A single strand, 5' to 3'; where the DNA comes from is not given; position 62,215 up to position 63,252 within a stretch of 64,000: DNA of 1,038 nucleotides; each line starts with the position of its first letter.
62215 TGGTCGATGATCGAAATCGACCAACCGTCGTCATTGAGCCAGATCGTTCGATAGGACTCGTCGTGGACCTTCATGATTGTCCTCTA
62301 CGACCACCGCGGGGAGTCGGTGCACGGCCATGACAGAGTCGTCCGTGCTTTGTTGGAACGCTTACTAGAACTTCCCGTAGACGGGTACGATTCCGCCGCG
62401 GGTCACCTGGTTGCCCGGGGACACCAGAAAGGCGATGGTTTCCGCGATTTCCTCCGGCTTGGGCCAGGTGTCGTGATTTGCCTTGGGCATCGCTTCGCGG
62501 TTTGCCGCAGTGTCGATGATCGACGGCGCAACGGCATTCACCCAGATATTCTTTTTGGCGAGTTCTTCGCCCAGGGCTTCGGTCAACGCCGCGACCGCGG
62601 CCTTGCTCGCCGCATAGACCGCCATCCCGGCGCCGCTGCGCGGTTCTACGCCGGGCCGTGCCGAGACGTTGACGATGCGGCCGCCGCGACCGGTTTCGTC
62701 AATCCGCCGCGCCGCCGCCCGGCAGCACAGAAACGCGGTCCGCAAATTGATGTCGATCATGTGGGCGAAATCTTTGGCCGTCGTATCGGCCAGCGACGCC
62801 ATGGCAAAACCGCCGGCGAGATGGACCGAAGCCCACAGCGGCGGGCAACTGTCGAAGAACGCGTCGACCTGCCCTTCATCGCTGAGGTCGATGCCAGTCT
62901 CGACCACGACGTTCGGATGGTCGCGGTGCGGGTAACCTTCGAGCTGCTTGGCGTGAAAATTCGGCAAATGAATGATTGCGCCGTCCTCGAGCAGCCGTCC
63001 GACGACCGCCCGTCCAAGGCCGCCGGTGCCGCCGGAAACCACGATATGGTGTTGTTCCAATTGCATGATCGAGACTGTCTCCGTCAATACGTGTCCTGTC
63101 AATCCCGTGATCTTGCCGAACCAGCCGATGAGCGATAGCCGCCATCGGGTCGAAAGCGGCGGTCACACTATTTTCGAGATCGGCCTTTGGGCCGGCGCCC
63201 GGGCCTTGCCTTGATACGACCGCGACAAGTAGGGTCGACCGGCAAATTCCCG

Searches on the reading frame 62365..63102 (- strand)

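Call 50: search_protein_families(library=pfam, proteins=[window:62365-63102:-], max_evalue=0.00001)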
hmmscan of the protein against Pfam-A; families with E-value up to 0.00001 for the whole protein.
window:62365-63102:- (245 aa): 2 families
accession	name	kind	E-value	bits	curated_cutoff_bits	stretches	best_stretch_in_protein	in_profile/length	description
PF00106.31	adh_short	-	1.6e-32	113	26.6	1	19-205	2-191/195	short chain dehydrogenase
PF13561.12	adh_short_C2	-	8.7e-30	104.5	27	1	27-241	6-231/236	Enoyl-(Acyl carrier protein) reductase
